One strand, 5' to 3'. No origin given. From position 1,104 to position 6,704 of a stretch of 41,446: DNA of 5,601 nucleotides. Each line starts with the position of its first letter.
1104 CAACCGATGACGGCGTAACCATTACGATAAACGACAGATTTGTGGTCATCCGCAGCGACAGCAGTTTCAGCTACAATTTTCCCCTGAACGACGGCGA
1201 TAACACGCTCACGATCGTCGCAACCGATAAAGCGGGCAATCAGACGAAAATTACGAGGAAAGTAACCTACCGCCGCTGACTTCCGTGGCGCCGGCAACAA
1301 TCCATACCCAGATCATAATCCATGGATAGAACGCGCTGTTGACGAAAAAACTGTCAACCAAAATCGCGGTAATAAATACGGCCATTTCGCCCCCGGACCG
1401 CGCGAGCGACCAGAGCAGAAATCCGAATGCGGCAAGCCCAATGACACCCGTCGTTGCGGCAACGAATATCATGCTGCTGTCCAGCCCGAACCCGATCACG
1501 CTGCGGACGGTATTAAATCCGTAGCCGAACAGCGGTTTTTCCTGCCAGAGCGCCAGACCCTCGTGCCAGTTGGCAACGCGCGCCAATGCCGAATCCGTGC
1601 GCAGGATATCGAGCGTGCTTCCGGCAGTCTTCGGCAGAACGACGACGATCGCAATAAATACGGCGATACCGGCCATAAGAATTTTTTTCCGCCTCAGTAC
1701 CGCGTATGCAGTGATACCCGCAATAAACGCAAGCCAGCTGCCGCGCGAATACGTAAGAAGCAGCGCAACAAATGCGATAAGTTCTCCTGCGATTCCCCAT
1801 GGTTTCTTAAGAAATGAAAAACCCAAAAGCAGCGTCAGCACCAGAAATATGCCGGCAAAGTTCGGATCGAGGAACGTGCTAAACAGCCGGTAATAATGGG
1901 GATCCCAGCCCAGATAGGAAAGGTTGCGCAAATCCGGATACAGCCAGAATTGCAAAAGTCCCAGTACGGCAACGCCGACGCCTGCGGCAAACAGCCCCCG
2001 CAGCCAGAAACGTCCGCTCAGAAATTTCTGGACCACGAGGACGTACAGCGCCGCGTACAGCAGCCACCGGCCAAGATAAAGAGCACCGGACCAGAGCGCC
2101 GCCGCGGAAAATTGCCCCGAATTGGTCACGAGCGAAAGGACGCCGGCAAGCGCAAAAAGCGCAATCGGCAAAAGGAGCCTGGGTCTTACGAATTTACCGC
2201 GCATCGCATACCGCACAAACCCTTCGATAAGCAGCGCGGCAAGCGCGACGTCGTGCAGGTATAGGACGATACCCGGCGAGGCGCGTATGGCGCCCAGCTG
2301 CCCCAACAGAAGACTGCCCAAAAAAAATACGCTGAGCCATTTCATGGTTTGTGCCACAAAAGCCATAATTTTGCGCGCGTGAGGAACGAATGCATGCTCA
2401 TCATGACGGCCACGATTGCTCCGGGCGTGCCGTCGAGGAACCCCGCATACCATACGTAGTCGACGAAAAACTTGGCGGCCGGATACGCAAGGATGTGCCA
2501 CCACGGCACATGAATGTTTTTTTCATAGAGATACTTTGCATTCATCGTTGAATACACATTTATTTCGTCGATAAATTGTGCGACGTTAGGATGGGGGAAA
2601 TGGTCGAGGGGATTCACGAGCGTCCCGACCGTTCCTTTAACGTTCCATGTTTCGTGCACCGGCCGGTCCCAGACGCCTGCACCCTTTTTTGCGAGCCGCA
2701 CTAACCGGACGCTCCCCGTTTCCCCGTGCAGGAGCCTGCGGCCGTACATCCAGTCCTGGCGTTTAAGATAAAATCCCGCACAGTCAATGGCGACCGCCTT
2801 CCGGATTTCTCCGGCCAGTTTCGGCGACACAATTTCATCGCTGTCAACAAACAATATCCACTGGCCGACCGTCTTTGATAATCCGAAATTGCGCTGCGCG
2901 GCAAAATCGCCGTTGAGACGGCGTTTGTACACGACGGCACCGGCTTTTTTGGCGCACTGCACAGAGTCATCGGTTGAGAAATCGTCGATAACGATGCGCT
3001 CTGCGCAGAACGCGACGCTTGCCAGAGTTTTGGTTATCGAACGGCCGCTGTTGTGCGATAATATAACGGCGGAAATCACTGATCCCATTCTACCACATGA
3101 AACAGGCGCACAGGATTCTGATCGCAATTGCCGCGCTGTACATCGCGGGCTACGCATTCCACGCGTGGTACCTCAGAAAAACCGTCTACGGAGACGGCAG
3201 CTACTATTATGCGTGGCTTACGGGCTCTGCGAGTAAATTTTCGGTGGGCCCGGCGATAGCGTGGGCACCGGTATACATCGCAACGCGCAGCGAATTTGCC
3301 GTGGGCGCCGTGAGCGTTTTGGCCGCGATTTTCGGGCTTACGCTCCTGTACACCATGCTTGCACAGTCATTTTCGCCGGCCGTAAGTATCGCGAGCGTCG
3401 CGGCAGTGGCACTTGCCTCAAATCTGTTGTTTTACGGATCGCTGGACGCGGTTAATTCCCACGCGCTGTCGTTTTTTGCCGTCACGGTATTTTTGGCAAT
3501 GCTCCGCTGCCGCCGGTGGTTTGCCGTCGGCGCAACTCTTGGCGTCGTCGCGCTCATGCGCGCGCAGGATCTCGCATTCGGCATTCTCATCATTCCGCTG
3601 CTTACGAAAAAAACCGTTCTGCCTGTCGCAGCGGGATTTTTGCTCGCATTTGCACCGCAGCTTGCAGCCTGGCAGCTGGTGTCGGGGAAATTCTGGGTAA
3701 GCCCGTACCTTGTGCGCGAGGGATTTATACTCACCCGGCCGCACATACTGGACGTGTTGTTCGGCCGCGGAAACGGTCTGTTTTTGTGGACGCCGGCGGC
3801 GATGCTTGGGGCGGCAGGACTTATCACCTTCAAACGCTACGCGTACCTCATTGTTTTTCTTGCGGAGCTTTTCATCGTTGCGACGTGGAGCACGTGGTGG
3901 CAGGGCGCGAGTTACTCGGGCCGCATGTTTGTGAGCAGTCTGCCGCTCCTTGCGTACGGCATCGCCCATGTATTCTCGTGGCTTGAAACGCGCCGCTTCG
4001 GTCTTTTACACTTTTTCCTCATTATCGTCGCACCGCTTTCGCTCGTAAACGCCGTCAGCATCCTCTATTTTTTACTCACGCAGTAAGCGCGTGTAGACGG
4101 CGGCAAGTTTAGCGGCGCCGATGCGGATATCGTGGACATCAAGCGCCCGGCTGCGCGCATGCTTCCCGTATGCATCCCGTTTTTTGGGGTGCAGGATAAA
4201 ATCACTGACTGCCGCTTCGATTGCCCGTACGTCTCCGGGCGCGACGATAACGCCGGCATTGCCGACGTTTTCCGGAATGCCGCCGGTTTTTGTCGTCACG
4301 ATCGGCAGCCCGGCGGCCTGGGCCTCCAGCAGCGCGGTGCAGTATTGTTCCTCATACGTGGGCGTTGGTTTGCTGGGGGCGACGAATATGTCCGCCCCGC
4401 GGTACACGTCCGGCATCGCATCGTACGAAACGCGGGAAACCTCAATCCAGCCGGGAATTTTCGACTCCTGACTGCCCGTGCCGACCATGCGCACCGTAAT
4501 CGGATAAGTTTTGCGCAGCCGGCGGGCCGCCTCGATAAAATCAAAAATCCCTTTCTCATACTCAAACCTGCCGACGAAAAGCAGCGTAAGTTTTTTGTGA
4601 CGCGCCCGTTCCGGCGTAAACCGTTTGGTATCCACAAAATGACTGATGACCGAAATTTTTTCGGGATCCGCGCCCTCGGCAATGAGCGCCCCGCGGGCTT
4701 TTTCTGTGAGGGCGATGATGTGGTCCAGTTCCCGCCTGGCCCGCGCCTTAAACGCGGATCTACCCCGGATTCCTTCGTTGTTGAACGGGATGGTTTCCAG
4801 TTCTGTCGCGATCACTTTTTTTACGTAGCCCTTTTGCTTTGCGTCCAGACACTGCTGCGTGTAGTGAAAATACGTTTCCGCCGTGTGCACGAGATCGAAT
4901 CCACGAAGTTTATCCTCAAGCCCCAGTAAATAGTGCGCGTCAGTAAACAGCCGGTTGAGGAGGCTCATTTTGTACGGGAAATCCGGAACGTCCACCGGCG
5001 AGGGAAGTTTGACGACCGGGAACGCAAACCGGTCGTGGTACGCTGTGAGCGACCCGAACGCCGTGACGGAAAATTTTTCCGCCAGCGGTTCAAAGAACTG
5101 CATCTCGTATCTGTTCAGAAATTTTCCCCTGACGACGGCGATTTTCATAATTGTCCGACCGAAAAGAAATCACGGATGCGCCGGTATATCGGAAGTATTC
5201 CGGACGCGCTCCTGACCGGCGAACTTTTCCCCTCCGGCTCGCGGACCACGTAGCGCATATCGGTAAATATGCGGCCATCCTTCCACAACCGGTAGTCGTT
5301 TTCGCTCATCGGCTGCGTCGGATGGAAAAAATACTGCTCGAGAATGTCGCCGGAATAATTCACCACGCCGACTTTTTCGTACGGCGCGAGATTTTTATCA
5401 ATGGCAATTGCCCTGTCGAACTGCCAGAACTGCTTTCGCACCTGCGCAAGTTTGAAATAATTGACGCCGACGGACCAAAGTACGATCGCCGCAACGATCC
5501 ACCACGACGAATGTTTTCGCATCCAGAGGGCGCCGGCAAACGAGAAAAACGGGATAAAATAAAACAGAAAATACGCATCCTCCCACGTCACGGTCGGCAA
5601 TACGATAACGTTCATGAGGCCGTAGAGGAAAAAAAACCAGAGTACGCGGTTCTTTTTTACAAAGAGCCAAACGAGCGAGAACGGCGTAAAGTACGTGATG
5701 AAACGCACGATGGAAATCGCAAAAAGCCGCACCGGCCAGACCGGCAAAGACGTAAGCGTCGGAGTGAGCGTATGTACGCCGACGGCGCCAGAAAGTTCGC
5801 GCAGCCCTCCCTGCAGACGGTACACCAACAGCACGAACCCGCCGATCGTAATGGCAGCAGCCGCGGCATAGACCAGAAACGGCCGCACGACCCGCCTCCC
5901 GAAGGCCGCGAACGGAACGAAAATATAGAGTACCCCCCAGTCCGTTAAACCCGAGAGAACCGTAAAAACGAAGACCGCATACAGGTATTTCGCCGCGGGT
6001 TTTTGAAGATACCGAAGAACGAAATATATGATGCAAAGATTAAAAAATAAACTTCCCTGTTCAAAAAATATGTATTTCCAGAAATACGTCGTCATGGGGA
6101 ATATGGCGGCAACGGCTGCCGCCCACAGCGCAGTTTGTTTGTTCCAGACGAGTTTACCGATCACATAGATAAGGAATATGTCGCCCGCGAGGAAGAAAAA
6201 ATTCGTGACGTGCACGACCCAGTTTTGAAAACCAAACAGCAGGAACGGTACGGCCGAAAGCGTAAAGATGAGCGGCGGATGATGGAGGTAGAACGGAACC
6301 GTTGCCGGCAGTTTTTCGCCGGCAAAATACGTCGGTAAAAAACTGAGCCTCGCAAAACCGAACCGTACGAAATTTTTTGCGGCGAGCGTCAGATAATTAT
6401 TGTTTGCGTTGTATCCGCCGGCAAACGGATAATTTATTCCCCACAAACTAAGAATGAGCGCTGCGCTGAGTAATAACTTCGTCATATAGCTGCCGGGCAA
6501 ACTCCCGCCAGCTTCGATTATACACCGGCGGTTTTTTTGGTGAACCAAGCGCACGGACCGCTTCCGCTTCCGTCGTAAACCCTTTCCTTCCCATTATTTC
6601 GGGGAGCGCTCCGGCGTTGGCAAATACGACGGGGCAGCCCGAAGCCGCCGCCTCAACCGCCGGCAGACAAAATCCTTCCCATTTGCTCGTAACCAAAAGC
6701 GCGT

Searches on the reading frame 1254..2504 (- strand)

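Call 34: search_protein_families(library=pfam, proteins=[window:1254-2504:-], max_evalue=0.001)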
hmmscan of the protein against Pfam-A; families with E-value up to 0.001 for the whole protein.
window:1254-2504:- (417 aa): 1 family
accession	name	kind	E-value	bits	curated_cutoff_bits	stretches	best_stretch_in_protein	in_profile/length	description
PF04932.20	Wzy_C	-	9.4e-15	55.1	31.7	1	242-360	4-148/149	O-Antigen ligase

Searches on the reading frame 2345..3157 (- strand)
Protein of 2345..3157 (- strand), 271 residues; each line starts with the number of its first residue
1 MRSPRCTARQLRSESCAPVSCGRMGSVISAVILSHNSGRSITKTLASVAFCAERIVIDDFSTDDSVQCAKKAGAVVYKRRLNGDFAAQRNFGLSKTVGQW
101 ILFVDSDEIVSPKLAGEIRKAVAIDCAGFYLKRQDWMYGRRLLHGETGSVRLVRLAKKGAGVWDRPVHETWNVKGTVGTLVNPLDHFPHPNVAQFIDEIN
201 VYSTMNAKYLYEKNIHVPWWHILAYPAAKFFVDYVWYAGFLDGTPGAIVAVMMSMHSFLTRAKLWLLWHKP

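Call 80: search_protein_families(library=pfam, proteins=[window:2345-3157:-], max_evalue=0.001)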
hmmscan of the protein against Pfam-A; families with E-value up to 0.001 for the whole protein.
window:2345-3157:- (271 aa): 2 families
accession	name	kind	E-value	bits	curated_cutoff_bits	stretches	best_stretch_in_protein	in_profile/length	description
PF00535.33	Glycos_transf_2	-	3.4e-15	56.8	23.3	1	29-132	1-118/168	Glycosyl transferase family 2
PF10111.15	Glyco_tranf_2_2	-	0.00018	21.5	27.3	1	52-113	30-97/276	Glycosyltransferase like family 2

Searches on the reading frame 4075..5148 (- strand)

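Call 34: search_protein_families(library=pfam, proteins=[window:4075-5148:-], max_evalue=0.001)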
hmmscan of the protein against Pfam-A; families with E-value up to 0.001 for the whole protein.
window:4075-5148:- (358 aa): 5 families
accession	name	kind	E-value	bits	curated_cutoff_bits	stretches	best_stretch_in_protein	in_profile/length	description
PF00534.26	Glycos_transf_1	-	1.7e-27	96.5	26.4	1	179-333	8-171/172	Glycosyl transferases group 1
PF13692.12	Glyco_trans_1_4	-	8.5e-25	88.1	27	1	188-317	3-139/142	Glycosyl transferases group 1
PF13439.12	Glyco_transf_4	-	1.7e-09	38.4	28.5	1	54-176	43-170/170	Glycosyltransferase Family 4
PF13524.12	Glyco_trans_1_2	-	2.3e-09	37.8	25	1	204-342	5-136/144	Glycosyl transferase-like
PF13579.12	Glyco_trans_4_4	-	0.00028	21.7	29.7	0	40-169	30-156/158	Glycosyl transferase 4-like domain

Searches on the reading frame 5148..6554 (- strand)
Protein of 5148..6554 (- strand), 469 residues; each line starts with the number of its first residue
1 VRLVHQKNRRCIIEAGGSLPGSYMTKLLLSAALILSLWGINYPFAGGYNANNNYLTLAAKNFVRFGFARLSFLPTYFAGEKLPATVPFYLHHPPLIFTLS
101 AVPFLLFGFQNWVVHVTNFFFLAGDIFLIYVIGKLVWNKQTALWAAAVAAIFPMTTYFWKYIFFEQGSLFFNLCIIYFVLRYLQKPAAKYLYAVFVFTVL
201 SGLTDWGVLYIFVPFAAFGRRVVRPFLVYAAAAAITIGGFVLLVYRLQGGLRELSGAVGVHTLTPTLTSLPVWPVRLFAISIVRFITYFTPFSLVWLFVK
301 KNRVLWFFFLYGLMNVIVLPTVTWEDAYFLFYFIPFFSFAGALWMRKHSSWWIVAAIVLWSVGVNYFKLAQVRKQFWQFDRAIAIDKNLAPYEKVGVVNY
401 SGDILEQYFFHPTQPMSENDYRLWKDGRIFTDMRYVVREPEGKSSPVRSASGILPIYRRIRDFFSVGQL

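Call 34: search_protein_families(library=pfam, proteins=[window:5148-6554:-], max_evalue=0.001)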
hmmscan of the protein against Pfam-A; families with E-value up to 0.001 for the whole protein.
window:5148-6554:- (469 aa): 1 family
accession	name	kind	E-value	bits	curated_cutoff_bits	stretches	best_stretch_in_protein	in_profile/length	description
PF13231.12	PMT_2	-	4.2e-06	27.5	26.1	1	91-235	1-149/160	Dolichyl-phosphate-mannose-protein mannosyltransferase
